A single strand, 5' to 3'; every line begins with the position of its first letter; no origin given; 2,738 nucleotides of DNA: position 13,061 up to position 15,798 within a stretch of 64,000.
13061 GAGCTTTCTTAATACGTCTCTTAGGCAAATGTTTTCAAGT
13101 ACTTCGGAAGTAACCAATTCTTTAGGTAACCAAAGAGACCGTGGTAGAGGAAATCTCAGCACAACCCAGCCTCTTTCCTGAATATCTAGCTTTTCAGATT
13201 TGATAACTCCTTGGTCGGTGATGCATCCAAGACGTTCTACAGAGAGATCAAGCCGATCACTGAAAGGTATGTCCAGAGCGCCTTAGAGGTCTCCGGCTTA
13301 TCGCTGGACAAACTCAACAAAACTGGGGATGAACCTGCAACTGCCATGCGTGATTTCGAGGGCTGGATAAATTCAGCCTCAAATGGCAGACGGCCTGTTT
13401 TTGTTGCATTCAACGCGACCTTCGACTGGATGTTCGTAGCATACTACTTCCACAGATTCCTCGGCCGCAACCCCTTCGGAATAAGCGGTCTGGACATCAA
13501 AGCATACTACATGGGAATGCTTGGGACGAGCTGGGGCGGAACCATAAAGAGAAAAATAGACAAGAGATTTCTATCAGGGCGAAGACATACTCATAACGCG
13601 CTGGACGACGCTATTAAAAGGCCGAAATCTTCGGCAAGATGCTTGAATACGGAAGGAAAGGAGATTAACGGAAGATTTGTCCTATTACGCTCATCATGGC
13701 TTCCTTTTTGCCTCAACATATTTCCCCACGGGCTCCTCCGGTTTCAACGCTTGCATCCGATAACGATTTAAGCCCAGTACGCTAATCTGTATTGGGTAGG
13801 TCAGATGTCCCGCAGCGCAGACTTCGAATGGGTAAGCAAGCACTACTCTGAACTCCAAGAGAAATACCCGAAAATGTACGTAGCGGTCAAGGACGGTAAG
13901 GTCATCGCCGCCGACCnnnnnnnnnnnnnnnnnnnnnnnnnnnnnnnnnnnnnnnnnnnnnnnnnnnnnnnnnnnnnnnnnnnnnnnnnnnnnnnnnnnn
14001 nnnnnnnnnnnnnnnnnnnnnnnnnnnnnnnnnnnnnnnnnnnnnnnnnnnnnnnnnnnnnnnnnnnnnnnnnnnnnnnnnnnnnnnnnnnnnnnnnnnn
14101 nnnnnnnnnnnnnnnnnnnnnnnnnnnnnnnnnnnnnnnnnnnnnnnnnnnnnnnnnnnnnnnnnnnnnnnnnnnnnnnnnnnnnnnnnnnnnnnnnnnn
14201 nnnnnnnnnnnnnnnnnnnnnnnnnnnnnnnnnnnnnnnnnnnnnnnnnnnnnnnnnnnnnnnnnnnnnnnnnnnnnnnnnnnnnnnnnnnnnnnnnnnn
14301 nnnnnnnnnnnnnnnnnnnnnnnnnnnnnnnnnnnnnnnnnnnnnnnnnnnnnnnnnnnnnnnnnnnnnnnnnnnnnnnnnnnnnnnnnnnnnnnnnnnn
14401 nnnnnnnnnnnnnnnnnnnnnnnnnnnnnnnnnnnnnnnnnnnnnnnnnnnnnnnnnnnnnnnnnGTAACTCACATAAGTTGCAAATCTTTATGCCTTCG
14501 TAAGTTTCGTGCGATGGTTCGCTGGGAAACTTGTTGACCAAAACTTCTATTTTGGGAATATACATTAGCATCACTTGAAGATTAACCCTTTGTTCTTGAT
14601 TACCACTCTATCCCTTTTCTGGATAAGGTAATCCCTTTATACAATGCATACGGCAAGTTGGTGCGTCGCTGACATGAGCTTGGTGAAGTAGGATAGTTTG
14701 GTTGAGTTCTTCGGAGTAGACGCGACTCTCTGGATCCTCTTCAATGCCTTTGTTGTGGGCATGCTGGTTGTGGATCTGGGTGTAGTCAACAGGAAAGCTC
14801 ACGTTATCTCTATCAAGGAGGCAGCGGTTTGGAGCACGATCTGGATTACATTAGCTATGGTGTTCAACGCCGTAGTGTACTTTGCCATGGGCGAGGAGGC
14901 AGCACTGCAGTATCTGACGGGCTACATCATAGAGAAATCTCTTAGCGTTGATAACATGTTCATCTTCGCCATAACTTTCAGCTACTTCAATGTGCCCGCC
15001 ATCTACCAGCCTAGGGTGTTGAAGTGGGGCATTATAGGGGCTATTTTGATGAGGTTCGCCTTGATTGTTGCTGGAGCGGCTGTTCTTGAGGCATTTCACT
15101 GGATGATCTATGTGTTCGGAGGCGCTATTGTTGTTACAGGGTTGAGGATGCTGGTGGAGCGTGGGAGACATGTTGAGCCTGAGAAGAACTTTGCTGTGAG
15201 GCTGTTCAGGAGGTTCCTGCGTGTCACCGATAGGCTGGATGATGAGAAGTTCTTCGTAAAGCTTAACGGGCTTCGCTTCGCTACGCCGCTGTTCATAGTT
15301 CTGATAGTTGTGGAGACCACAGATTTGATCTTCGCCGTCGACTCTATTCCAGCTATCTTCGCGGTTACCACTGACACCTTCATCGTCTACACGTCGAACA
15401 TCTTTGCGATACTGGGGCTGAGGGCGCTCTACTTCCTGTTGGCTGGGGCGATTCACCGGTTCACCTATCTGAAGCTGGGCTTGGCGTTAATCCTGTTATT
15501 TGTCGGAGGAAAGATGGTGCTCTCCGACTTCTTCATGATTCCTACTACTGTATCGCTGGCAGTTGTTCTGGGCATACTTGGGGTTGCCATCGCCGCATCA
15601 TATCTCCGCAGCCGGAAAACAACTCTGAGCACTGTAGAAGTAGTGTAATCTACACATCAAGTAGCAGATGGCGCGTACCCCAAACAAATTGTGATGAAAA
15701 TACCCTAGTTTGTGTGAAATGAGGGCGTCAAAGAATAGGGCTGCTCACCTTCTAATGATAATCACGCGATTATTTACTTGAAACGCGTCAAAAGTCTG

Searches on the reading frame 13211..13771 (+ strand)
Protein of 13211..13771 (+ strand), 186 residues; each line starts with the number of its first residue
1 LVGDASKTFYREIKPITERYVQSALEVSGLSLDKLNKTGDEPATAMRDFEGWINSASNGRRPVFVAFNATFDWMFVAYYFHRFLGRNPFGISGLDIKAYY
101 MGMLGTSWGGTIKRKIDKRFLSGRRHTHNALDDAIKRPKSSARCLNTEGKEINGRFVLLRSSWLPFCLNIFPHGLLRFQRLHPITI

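Call 45: search_protein_families(library=pfam, proteins=[window:13211-13771:+], max_evalue=0.001)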
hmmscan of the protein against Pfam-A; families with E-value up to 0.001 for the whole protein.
window:13211-13771:+ (186 aa): 1 family
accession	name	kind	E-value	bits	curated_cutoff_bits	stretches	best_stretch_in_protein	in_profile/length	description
PF16473.11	Rv2179c-like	-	0.00023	21.3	27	0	42-139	80-171/177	3'-5' exoribonuclease Rv2179c-like domain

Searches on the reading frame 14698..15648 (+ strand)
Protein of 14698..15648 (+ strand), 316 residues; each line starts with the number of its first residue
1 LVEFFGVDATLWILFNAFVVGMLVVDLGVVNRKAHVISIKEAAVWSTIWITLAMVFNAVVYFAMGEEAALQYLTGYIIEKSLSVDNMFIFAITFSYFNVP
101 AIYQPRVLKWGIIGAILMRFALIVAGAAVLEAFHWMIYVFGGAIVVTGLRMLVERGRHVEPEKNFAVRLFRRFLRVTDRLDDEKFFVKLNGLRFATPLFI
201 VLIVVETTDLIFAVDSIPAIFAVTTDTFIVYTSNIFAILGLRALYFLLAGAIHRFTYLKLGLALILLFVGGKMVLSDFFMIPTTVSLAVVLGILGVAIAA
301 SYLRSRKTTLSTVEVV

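Call 45: search_protein_families(library=pfam, proteins=[window:14698-15648:+], max_evalue=0.001)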
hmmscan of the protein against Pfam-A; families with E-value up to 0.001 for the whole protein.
window:14698-15648:+ (316 aa): 1 family
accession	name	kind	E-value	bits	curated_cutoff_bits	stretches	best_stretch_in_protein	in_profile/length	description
PF03741.22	TerC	-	1.2e-48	165.6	27.8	1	73-276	1-177/178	Integral membrane protein TerC family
